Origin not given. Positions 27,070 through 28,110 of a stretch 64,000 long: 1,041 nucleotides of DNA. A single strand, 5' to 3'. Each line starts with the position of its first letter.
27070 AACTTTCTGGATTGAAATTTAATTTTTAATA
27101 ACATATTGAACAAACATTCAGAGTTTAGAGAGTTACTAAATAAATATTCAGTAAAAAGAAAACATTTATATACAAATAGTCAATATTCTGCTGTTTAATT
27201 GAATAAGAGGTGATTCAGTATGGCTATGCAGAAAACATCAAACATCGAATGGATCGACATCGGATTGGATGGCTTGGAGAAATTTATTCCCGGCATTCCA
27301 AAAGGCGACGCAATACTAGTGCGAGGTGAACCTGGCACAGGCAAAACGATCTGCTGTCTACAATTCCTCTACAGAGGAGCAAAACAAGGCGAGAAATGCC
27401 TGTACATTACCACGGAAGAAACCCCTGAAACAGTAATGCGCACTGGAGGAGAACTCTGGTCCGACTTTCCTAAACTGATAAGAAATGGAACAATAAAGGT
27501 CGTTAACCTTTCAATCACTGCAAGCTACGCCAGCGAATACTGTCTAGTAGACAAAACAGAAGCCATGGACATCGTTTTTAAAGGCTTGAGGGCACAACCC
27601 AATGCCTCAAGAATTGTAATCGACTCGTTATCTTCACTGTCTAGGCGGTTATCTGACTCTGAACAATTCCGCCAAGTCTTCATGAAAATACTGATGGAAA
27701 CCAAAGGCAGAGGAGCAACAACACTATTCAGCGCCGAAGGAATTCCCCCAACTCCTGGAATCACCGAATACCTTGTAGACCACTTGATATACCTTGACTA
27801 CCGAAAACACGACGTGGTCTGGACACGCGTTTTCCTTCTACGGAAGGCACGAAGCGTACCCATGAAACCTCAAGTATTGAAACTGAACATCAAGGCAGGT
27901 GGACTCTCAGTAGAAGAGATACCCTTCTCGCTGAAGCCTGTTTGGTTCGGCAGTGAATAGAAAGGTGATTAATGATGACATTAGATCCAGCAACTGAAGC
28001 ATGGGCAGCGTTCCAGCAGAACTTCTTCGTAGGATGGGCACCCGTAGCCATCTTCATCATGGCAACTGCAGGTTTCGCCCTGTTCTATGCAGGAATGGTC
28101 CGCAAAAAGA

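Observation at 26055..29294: Tandem KaiC/RecA-like ATPase paralogues precede amt, with no PII (glnK) gene present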

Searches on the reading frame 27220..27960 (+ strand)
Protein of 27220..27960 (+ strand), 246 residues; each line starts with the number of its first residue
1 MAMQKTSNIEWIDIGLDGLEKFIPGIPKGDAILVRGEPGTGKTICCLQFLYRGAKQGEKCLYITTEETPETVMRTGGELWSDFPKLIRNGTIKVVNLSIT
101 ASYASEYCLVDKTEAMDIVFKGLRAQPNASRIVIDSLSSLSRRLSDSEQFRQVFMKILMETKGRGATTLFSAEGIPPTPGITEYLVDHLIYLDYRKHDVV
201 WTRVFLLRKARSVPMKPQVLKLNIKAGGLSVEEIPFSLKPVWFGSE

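Call 6: search_protein_families(library=pfam, proteins=[window:27220-27960:+], max_evalue=0.01)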
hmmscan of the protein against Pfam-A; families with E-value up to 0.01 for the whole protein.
window:27220-27960:+ (246 aa): 10 families
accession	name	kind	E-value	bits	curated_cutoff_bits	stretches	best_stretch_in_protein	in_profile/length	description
PF06745.19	ATPase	-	2.8e-43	148.4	26.6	1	14-233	3-228/231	KaiC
PF13481.12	AAA_25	-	6.3e-06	26.4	27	1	17-143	20-158/195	AAA domain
PF07088.17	GvpD_P-loop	-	2.6e-05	24.7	24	1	28-73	9-53/189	GvpD gas vesicle protein, P-loop domain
PF13479.12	AAA_24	-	0.00075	19.8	27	0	32-143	5-79/195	AAA domain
PF03796.21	DnaB_C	-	0.00079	19.3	27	1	13-141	3-142/255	DnaB-like helicase C terminal domain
PF20720.3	nSTAND3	-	0.001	19.2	27.2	1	31-73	19-61/155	Novel STAND NTPase 3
PF09848.15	SLFN-g3_helicase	-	0.0012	18.7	24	1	32-73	4-47/354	Schlafen group 3, DNA/RNA helicase domain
PF25199.1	nSTAND_NTPase5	-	0.0036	17.6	34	1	29-70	41-83/145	Novel STAND NTPase 5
PF00270.35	DEAD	-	0.004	17.3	26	1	21-64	6-52/167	DEAD/DEAH box helicase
PF13401.12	AAA_22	-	0.0069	17.1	27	0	31-68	7-44/130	AAA domain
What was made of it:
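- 27220..27960 (+): K2: single-domain KaiC-like ATPase, 246 aa, co-operonic with amt. PF06745 at E 2.8e-43 (call 6).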

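Call 7: search_protein_families(library=ncbifam, proteins=[window:27220-27960:+], max_evalue=0.01)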
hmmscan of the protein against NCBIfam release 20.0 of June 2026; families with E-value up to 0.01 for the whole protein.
window:27220-27960:+ (246 aa): 15 families
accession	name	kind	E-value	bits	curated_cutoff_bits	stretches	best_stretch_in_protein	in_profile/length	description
NF006799.0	PRK09302.1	equivalog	7.2e-26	90.8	408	1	5-213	6-220/515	circadian clock protein KaiC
TIGR03880.1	KaiC_arch_3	hypoth_equivalog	2.1e-22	79.8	249.45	1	15-216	1-202/224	KaiC domain-containing protein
TIGR03881.1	KaiC_arch_4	hypoth_equivalog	2.8e-22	79.5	247.8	1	12-228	3-225/231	KaiC domain-containing protein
TIGR03877.1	thermo_KaiC_1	hypoth_equivalog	4.1e-20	72.3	307.25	1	14-230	6-231/238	KaiC domain-containing protein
TIGR02655.1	circ_KaiC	equivalog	3.5e-14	52.3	546.25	1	24-190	16-182/484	circadian clock protein KaiC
NF004723.0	PRK06067.1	subfamily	5.6e-14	52.2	194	1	5-169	9-168/243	flagellar accessory protein FlaH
NF052589.1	ArlH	equivalog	2.8e-12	46.8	215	1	14-164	4-151/229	archaellum protein ArlH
TIGR00416.1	sms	equivalog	1.7e-07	30.4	403.05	1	25-74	90-140/454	DNA repair protein RadA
NF004629.0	PRK05973.1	equivalog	4e-07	29.3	156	1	23-86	58-121/237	DNA helicase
NF006320.0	PRK08533.1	equivalog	5.6e-07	29.4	215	1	12-156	6-145/230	flagellar accessory protein FlaH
TIGR03600.1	phage_DnaB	exception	4.7e-06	25.9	498.65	1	3-76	168-242/421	phage replicative helicase, DnaB family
TIGR03878.1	thermo_KaiC_2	hypoth_equivalog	5.2e-06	26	232.2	1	21-79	28-85/259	KaiC domain-containing protein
TIGR02237.1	recomb_radB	equivalog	0.00016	21.6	172.4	1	32-148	15-117/210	DNA repair and recombination protein RadB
TIGR00665.1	DnaB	equivalog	0.00026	20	385.25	1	3-61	169-227/435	replicative DNA helicase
NF006306.0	PRK08506.1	equivalog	0.0013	17.4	596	1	5-61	168-224/472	replicative DNA helicase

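Call 12: find_homologous_proteins(query=window:27220-27960:+, max_evalue=1e-10)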
Query window:27220-27960:+ (246 aa): 276 proteins with E <= 1e-10 among 772 candidates; the best 120 are listed.
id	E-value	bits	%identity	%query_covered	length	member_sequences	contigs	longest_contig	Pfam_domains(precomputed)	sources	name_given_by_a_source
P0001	1.2e-154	530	96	100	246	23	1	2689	PF06745.20,PF07088.17,PF23442.2,PF13481.13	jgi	jgi:KaiC/GvpD/RAD55 family RecA-like ATPase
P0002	2.9e-153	526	95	100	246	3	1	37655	PF06745.20,PF07088.17,PF23442.2,PF13481.13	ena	-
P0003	1.4e-151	520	94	100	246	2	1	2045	PF06745.20,PF23442.2,PF13481.13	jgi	-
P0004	4.8e-151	519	93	100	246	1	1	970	PF06745.20,PF07088.17,PF23442.2,PF13481.13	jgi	jgi:KaiC/GvpD/RAD55 family RecA-like ATPase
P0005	4.5e-149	512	92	99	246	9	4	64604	PF06745.20,PF07088.17,PF23442.2,PF13481.13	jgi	-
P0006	1.5e-148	510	91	100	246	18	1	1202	PF06745.20,PF07088.17,PF23442.2,PF13481.13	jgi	-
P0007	2.8e-146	503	90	99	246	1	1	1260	PF06745.20,PF07088.17,PF13481.13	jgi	jgi:KaiC/GvpD/RAD55 family RecA-like ATPase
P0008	6.6e-146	502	90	99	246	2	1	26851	PF06745.20,PF07088.17,PF23442.2,PF13481.13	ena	-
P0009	1.1e-145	501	90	99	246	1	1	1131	PF06745.20,PF07088.17,PF23442.2,PF13481.13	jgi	jgi:KaiC/GvpD/RAD55 family RecA-like ATPase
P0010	3.7e-145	499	90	98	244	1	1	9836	PF06745.20,PF07088.17,PF23442.2,PF13481.13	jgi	-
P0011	5.0e-145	499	91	99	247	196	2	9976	PF06745.20,PF07088.17,PF13481.13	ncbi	-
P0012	6.7e-145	499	89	100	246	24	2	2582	PF06745.20,PF23442.2,PF13481.13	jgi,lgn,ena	jgi:KaiC/GvpD/RAD55 family RecA-like ATPase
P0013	1.6e-144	497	90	99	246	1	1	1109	PF06745.20,PF07088.17,PF23442.2,PF13481.13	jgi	jgi:circadian clock protein KaiC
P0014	2.3e-144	497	90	100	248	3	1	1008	PF06745.20,PF07088.17,PF23442.2,PF13481.13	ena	-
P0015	4.8e-144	496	89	99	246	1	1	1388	PF06745.20,PF07088.17,PF13481.13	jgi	jgi:KaiC/GvpD/RAD55 family RecA-like ATPase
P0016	5.1e-144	496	90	100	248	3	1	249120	PF06745.20,PF07088.17,PF23442.2,PF13481.13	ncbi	-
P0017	9.8e-144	495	89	100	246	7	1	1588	PF06745.20,PF07088.17,PF23442.2,PF13481.13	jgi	jgi:circadian clock protein KaiC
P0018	2.3e-143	493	89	99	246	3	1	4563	PF06745.20,PF07088.17,PF23442.2,PF13481.13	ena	-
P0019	2.0e-141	487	88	99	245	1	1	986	PF06745.20,PF07088.17,PF23442.2,PF13481.13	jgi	jgi:KaiC/GvpD/RAD55 family RecA-like ATPase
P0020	1.5e-139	481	87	99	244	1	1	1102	PF06745.20,PF07088.17,PF23442.2,PF13481.13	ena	-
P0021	2.5e-139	480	87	99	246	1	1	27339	PF06745.20,PF07088.17,PF13481.13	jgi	jgi:KaiC/GvpD/RAD55 family RecA-like ATPase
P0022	9.0e-139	478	87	100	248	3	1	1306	PF06745.20,PF07088.17,PF13481.13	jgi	-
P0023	4.7e-138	476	85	100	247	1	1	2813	PF06745.20,PF07088.17,PF23442.2,PF13481.13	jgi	jgi:circadian clock protein KaiC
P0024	7.4e-138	475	85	100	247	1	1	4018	PF06745.20,PF07088.17,PF13481.13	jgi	jgi:circadian clock protein KaiC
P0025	8.8e-138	475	84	99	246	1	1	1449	PF06745.20,PF23442.2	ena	-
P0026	3.7e-137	473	85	100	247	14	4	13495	PF06745.20,PF07088.17,PF23442.2,PF13481.13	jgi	jgi:circadian clock protein KaiC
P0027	7.3e-137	472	84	100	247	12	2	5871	PF06745.20,PF07088.17,PF23442.2,PF13481.13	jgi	jgi:circadian clock protein KaiC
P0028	8.5e-135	465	82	100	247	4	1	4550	PF06745.20,PF23442.2,PF13481.13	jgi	jgi:circadian clock protein KaiC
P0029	2.4e-134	464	82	100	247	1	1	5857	PF06745.20,PF23442.2,PF13481.13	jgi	jgi:circadian clock protein KaiC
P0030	7.4e-134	462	82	100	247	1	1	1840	PF06745.20,PF07088.17,PF23442.2,PF13481.13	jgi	jgi:circadian clock protein KaiC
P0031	8.6e-134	462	81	100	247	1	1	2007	PF06745.20,PF23442.2,PF13481.13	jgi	jgi:circadian clock protein KaiC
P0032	8.8e-134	462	82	100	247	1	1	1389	PF06745.20,PF23442.2,PF13481.13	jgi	jgi:circadian clock protein KaiC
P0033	4.3e-133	460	81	100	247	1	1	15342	PF06745.20,PF07088.17,PF23442.2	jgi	jgi:circadian clock protein KaiC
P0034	2.1e-132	458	83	100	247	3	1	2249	PF06745.20,PF07088.17,PF23442.2,PF13481.13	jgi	jgi:circadian clock protein KaiC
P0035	2.5e-132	457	81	100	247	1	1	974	PF06745.20,PF07088.17,PF13481.13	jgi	jgi:circadian clock protein KaiC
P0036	1.2e-131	455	81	100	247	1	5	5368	PF06745.20,PF07088.17,PF23442.2,PF13481.13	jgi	jgi:circadian clock protein KaiC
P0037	6.6e-131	453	80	100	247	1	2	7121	PF06745.20,PF07088.17,PF13481.13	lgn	-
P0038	2.0e-130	451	80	99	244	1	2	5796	PF06745.20,PF23442.2,PF13481.13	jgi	-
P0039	2.2e-129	448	79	100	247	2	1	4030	PF06745.20,PF07088.17,PF23442.2,PF13481.13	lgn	-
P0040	8.1e-129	446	80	100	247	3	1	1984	PF06745.20,PF07088.17,PF23442.2,PF13481.13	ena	-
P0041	1.1e-128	445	79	100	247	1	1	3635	PF06745.20,PF07088.17,PF13481.13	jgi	jgi:KaiC/GvpD/RAD55 family RecA-like ATPase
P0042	1.7e-128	445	80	99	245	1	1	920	PF06745.20,PF07088.17,PF23442.2,PF13481.13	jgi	jgi:KaiC/GvpD/RAD55 family RecA-like ATPase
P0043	2.2e-128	444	79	100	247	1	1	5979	PF06745.20,PF07088.17,PF23442.2,PF13481.13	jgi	-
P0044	1.1e-127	442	79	98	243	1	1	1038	PF06745.20,PF07088.17,PF23442.2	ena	-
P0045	1.3e-127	442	79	100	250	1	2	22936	PF06745.20,PF07088.17,PF23442.2,PF13481.13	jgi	jgi:circadian clock protein KaiC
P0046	1.5e-127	442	77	100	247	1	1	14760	PF06745.20,PF07088.17,PF23442.2,PF13481.13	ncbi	-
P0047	6.1e-127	440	77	100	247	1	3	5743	PF06745.20,PF07088.17,PF23442.2,PF13481.13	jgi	jgi:circadian clock protein KaiC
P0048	1.6e-126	438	78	100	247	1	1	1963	PF06745.20,PF23442.2,PF13481.13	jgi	-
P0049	3.1e-126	437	76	100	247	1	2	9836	PF06745.20,PF23442.2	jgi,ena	-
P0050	4.2e-126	437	77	100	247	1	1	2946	PF06745.20,PF07088.17,PF23442.2,PF13481.13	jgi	jgi:KaiC/GvpD/RAD55 family RecA-like ATPase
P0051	5.1e-126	437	78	100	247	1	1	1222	PF06745.20,PF07088.17,PF23442.2,PF13481.13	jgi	-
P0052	2.1e-125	435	77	100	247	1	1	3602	PF06745.20,PF23442.2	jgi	jgi:KaiC/GvpD/RAD55 family RecA-like ATPase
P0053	2.8e-125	434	77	99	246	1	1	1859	PF06745.20,PF23442.2,PF13481.13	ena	-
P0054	5.4e-125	433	76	99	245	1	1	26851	PF06745.20,PF23442.2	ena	-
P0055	2.0e-124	432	77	99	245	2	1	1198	PF06745.20,PF07088.17,PF23442.2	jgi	jgi:KaiC/GvpD/RAD55 family RecA-like ATPase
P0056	2.4e-124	431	78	100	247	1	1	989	PF06745.20,PF07088.17,PF23442.2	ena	-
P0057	2.8e-124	431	76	100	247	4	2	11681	PF06745.20,PF23442.2,PF13481.13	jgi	jgi:KaiC/GvpD/RAD55 family RecA-like ATPase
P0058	3.4e-124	431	77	98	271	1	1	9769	PF06745.20,PF03796.22,PF23442.2,PF13481.13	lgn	-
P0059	8.7e-124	429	75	99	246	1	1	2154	PF06745.20,PF13481.13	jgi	jgi:KaiC/GvpD/RAD55 family RecA-like ATPase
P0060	1.2e-123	429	76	99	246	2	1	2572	PF06745.20,PF23442.2,PF13481.13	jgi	jgi:KaiC/GvpD/RAD55 family RecA-like ATPase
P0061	1.1e-122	426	76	99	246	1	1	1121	PF06745.20,PF13481.13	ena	-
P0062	1.2e-122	426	75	99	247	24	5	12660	PF06745.20,PF13481.13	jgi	-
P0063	2.8e-122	424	75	99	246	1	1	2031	PF06745.20,PF13481.13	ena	-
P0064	4.6e-122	424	75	100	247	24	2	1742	PF06745.20,PF07088.17,PF13479.13,PF23442.2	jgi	jgi:KaiC/GvpD/RAD55 family RecA-like ATPase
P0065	6.5e-122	423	77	99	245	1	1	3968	PF06745.20,PF07088.17,PF23442.2,PF13481.13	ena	-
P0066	6.7e-122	423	75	98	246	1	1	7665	PF06745.20,PF23442.2,PF13481.13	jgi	jgi:KaiC/GvpD/RAD55 family RecA-like ATPase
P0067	8.8e-122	423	76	99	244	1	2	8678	PF06745.20,PF23442.2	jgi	jgi:KaiC/GvpD/RAD55 family RecA-like ATPase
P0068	1.3e-121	422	73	100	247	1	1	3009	PF06745.20,PF07088.17,PF23442.2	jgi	jgi:circadian clock protein KaiC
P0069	1.9e-121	422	76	97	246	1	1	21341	PF06745.20,PF07088.17,PF23442.2,PF13481.13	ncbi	-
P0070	2.1e-121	422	74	99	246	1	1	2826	PF06745.20,PF13481.13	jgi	jgi:KaiC/GvpD/RAD55 family RecA-like ATPase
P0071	2.4e-121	421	76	99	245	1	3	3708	PF06745.20,PF07088.17,PF23442.2,PF13481.13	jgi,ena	-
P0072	2.5e-121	421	76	98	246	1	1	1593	PF06745.20,PF07088.17,PF23442.2,PF13481.13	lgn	-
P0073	2.6e-121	421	74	99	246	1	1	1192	PF06745.20,PF13481.13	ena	-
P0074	4.1e-121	421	74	99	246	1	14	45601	PF06745.20,PF13481.13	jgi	jgi:KaiC/GvpD/RAD55 family RecA-like ATPase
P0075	4.1e-121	421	76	97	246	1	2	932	PF06745.20,PF07088.17,PF14417.13,PF23442.2,PF13481.13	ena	-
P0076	4.2e-121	421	76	100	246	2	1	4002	PF06745.20,PF07088.17,PF23442.2,PF13481.13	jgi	-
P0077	4.6e-121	420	73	100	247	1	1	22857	PF06745.20,PF07088.17,PF23442.2,PF13481.13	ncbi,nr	ncbi:MAG: AAA family ATPase [Candidatus Bathyarchaeota archaeon]|nr:AAA family ATPase [Candidatus Ba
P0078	5.0e-121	420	75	100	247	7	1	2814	PF06745.20,PF23442.2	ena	-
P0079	8.5e-121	420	76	99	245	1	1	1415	PF06745.20,PF07088.17,PF23442.2,PF13481.13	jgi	-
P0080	9.0e-121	420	73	100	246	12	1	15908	PF06745.20,PF23442.2,PF13481.13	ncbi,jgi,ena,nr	ncbi:MAG TPA: gas vesicle protein GvpD [Anaerolineae bacterium]|nr:gas vesicle protein GvpD [Anaerol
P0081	1.2e-120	419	74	99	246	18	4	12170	PF06745.20,PF13481.13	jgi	jgi:KaiC/GvpD/RAD55 family RecA-like ATPase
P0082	1.2e-120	419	76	99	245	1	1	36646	PF06745.20,PF07088.17,PF23442.2,PF13481.13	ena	-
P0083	1.4e-120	419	74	99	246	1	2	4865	PF06745.20,PF23442.2,PF13481.13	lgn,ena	-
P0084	1.5e-120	419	75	97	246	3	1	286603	PF06745.20,PF23442.2,PF13481.13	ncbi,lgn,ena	-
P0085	1.6e-120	419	73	100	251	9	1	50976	PF06745.20,PF07088.17,PF23442.2,PF13481.13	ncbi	-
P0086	1.9e-120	418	75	98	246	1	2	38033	PF06745.20,PF13481.13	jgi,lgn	-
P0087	2.6e-120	418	72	100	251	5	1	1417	PF06745.20,PF07088.17,PF23442.2,PF13481.13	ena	-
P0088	3.1e-120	418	75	99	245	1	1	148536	PF06745.20,PF23442.2,PF13481.13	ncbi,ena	-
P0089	4.1e-120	417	73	100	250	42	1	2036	PF06745.20,PF23442.2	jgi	jgi:circadian clock protein KaiC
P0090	4.3e-120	417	74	100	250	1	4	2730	PF06745.20,PF07088.17,PF23442.2,PF13481.13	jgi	jgi:circadian clock protein KaiC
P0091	4.8e-120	417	73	99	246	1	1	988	PF06745.20,PF13481.13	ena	-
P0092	5.9e-120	417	75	100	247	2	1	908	PF06745.20,PF07088.17,PF23442.2,PF13481.13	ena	-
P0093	8.7e-120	416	73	100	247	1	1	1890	PF06745.20,PF07088.17,PF23442.2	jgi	jgi:KaiC/GvpD/RAD55 family RecA-like ATPase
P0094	8.8e-120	416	72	99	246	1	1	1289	PF06745.20,PF14417.13,PF23442.2,PF13481.13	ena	-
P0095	1.0e-119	416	74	98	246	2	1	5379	PF06745.20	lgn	-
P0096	1.1e-119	416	75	99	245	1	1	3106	PF06745.20,PF23442.2,PF13481.13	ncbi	-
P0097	1.1e-119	416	75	99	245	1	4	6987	PF06745.20,PF07088.17,PF23442.2,PF13481.13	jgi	jgi:circadian clock protein KaiC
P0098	1.1e-119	416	75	99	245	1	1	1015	PF06745.20,PF07088.17,PF23442.2,PF13481.13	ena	-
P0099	1.1e-119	416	75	99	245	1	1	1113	PF06745.20,PF23442.2,PF13481.13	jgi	jgi:circadian clock protein KaiC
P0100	1.2e-119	416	74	99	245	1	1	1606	PF06745.20,PF07088.17,PF23442.2,PF13481.13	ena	-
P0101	1.3e-119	416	73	98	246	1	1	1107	PF06745.20,PF07088.17,PF23442.2,PF13481.13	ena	-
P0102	3.7e-119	414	74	99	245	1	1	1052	PF06745.20,PF13481.13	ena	-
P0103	4.0e-119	414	76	97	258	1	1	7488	PF06745.20,PF23442.2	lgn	-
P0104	5.7e-119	414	73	99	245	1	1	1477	PF06745.20,PF07088.17,PF23442.2,PF13481.13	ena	-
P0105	7.3e-119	413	75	99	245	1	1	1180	PF06745.20,PF07088.17,PF23442.2,PF13481.13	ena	-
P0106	1.1e-118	413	73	100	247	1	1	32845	PF06745.20,PF07088.17,PF23442.2,PF13481.13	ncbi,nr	ncbi:MAG: hypothetical protein NWF06_08210 [Candidatus Bathyarchaeota archaeon]|nr:hypothetical prot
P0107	1.2e-118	413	73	99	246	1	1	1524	PF06745.20,PF07088.17,PF14417.13,PF23442.2,PF13481.13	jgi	jgi:KaiC/GvpD/RAD55 family RecA-like ATPase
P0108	1.3e-118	412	73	100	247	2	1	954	PF06745.20,PF07088.17,PF23442.2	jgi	jgi:KaiC/GvpD/RAD55 family RecA-like ATPase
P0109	1.6e-118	412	72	100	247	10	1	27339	PF06745.20,PF23442.2,PF13481.13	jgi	jgi:KaiC/GvpD/RAD55 family RecA-like ATPase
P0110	1.8e-118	412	72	100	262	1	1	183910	PF06745.20,PF07088.17,PF23442.2,PF13481.13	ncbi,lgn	-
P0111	1.9e-118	412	71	98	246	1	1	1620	PF06745.20,PF07088.17,PF13481.13,PF20720.4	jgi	-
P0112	2.3e-118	412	73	100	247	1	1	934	PF06745.20,PF23442.2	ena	-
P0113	2.5e-118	412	75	97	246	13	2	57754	PF06745.20,PF13481.13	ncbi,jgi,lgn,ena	ncbi:MAG: ATPase domain-containing protein [Anaerolineae bacterium]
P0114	2.8e-118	411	72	99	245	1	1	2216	PF06745.20,PF23442.2,PF13481.13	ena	-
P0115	3.0e-118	411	71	100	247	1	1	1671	PF06745.20,PF13479.13,PF23442.2,PF13481.13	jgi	-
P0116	3.2e-118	411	75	98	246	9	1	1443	PF06745.20,PF07088.17,PF23442.2,PF13481.13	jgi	jgi:KaiC/GvpD/RAD55 family RecA-like ATPase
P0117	3.9e-118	411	72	98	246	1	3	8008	PF06745.20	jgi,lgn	jgi:KaiC/GvpD/RAD55 family RecA-like ATPase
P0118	4.2e-118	411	74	97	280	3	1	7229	PF06745.20,PF07088.17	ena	-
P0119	4.4e-118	411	75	97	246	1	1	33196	PF06745.20,PF07088.17,PF13481.13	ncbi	-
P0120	5.2e-118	410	72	100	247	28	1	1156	PF06745.20,PF13481.13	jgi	jgi:KaiC/GvpD/RAD55 family RecA-like ATPase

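Call 15: find_related_loci(query=window:27220-27960:+, collection=genome_contigs, flank=10000)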
Query window:27220-27960:+ (246 aa) in genome_contigs; peptide patterns used: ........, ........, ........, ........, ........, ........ (x = any residue, [..] = any of these).
84 stretches matched a pattern; 22 encode a relative of the query (tblastn E <= 1e-3); 21 distinct loci.
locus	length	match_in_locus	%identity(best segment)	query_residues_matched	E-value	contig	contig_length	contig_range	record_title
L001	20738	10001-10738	96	1-246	2e-162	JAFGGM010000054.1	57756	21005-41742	MAG: Candidatus Bathyarchaeum sp. isolate Zod_Metabat.1386 k87_6082491, whole genome shotgun sequence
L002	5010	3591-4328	93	1-246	1e-159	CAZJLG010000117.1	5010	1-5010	MAG TPA_asm: uncultured Candidatus Bathyarchaeia archaeon isolate binchicken_co150_774 genome assembly, contig: NODE_508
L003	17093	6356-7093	94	1-246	3e-157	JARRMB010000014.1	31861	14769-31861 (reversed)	MAG: Candidatus Bathyarchaeota archaeon isolate Spart_087_MAG scaffold_1229, whole genome shotgun sequence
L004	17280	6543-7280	93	1-246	4e-156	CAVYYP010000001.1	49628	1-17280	MAG: Candidatus Bathyarchaeota archaeon isolate MFD02923.bin.1.72 genome assembly, contig: contig_18037, whole genome sh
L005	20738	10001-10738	91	1-246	2e-154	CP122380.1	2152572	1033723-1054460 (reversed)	MAG: Candidatus Bathyarchaeum tardum isolate M17C-01 chromosome, complete genome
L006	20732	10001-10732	93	1-244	2e-154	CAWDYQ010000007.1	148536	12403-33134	MAG: Candidatus Bathyarchaeota archaeon isolate MFD09779.bin.1.203 genome assembly, contig: contig_4511, whole genome sh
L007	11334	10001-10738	91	1-246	4e-154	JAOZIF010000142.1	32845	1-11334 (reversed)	MAG: Candidatus Bathyarchaeum sp. isolate DYS_7 NODE_2590, whole genome shotgun sequence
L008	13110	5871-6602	91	1-244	3e-152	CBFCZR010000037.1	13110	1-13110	MAG TPA_asm: Candidatus Bathyarchaeota archaeon isolate SRR6194934_binner123_Refined_40 genome assembly, contig: ERZ7813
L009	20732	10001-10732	89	1-244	7e-151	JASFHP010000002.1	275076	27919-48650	MAG: Candidatus Bathyarchaeota archaeon isolate D0608M20metaG_Bin_680 D0608M20metaG_FD_scaffold_2_c1, whole genome shotg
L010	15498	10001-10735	89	1-245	4e-151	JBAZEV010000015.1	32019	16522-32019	MAG: Candidatus Bathyarchaeia archaeon isolate SO_2017_LW3_134 NODE_3372_length_32019_cov_1.118055_LW162_2017, whole gen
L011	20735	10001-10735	90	1-245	1e-150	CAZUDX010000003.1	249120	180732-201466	MAG TPA_asm: uncultured Candidatus Bathyarchaeia archaeon isolate SRP323688_co1_173 genome assembly, contig: NODE_74_len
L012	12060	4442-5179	89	1-246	6e-150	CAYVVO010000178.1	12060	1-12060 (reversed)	MAG TPA_asm: uncultured Candidatus Bathyarchaeia archaeon isolate SRP185410_co1_219 genome assembly, contig: k141_169766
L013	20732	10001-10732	89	1-244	2e-149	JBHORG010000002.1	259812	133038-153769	Thermoproteota archaeon isolate SAG AM-311-L02 NODE_2_length_259812_cov_32.560763, whole genome shotgun sequence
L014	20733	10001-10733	85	1-244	2e-120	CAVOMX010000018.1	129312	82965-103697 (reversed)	MAG: Candidatus Bathyarchaeota archaeon isolate MFD09779.bin.2.126 genome assembly, contig: contig_6322, whole genome sh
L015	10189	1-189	94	183-245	6e-35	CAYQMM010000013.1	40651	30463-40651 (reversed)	MAG TPA_asm: uncultured Candidatus Bathyarchaeia archaeon isolate binchicken_co178_122 genome assembly, contig: NODE_154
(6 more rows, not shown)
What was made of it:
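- Tried and rejected: The genome-collection scan was already used (call 15).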

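Call 18: search_protein_representatives(protein=window:27220-27960:+)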
Query: 246 residues. Proteins with E-value up to 0.001 (for the whole library): 5829; up to 1e-10: 1476; up to 1e-30: 17. The best 150 are listed.
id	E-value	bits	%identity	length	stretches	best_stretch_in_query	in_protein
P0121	1.2e-116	404.4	71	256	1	3-245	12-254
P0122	2.3e-57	210.2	73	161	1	7-133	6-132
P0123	9.6e-54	198.4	89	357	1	28-132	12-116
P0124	1.5e-48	181.4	79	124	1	55-165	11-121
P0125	9.9e-46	172.2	92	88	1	159-245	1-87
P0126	2.3e-37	144.7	68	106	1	73-177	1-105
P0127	1.3e-36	142.3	64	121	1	6-97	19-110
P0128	1.4e-36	142.2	31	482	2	13-242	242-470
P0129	1.1e-35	139.3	28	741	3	12-235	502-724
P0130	1.8e-34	135.3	30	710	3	24-170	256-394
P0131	4.7e-34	133.9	33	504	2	8-238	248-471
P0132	5.3e-34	133.8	72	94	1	7-89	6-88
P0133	9.9e-34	132.9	30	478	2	12-238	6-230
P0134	3.5e-33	131.1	33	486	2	10-173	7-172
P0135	8.4e-33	129.8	63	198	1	73-169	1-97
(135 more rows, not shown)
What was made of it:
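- There is one full-length 50%-identity cluster, then a drop to ~30% identity (call 18).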
